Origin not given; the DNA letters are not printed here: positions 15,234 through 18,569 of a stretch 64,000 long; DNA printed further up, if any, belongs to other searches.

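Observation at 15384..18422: PilB/GspE secretion ATPase with two complete ATPase units fused in one 1012-aa ORF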

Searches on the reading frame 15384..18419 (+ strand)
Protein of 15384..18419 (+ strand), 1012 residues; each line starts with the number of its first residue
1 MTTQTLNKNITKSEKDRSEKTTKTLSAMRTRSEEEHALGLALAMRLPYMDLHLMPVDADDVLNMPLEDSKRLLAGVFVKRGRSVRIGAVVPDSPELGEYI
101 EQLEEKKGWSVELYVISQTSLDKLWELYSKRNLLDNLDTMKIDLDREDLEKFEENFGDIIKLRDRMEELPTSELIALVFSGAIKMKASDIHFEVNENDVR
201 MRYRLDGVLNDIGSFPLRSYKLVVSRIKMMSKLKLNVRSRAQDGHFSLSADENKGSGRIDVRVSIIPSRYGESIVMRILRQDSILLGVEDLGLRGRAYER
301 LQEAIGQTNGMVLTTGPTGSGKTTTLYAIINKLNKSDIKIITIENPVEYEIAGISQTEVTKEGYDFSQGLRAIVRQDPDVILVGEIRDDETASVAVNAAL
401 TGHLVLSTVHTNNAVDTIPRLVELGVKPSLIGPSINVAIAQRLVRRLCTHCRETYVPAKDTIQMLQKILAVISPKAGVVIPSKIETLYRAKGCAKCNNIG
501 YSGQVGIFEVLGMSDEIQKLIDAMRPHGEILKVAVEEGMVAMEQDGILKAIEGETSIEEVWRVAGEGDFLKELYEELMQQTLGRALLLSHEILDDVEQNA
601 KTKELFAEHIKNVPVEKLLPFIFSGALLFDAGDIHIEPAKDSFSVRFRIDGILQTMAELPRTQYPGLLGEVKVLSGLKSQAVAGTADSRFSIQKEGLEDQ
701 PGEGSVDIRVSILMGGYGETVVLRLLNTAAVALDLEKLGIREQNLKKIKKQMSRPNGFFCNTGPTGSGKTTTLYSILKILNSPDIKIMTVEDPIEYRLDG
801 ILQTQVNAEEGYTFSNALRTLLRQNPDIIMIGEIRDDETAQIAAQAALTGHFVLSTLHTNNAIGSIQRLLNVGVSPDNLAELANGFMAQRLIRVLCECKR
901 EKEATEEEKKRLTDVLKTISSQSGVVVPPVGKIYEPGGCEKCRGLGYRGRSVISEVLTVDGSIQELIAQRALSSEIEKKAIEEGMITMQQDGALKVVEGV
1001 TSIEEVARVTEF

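Call 3: search_protein_families(library=pfam, proteins=[window:15384-18419:+], max_evalue=0.01)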
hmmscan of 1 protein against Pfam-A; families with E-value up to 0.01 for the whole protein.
window:15384-18419:+ (1012 aa): 30 families (the best 25 are shown)
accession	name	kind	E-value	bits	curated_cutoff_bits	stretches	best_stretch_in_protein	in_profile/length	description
PF00437.27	T2SSE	-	4e-220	730.4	24.9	2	168-562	5-370/370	Type II/IV secretion system protein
PF25199.1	nSTAND_NTPase5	-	7.5e-10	39.2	34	2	303-348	35-81/145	Novel STAND NTPase 5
PF13401.12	AAA_22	-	4.2e-08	34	27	1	308-349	4-45/130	AAA domain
PF20720.3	nSTAND3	-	1.1e-07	32.1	27.2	1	297-350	6-58/155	Novel STAND NTPase 3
PF04851.21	ResIII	-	1.2e-07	32.2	22.5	1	296-339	10-55/164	Type III restriction enzyme, res subunit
PF01637.24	ATPase_2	-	1.6e-07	31.8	33.2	1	299-361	9-72/225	ATPase domain predominantly from Archaea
PF13191.12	AAA_16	-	5.8e-07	30.6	32.6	0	294-348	5-62/167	AAA ATPase domain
PF13086.12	AAA_11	-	7e-07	29.7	27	1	303-418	12-68/257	AAA domain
PF00004.35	AAA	-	7.3e-07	30.1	21.2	0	312-386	1-66/131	ATPase family associated with various cellular activities (AAA)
PF13173.12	AAA_14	-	9.3e-07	29.3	27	0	310-359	3-54/129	AAA domain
PF13604.12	AAA_30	-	1.4e-06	28.7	27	1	301-341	10-50/191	AAA domain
PF12775.13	AAA_7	-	1.8e-06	28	25.8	1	299-343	23-67/181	P-loop containing dynein motor region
PF13555.12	AAA_29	-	2.4e-06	27.6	27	0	307-331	20-44/61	P-loop containing region of AAA domain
PF02492.25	cobW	-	2.5e-06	27.7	20.7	0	312-345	3-35/180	CobW/HypB/UreG, nucleotide-binding domain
PF13245.12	AAA_19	-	8.1e-06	26.5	25.1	0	307-337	9-39/134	AAA domain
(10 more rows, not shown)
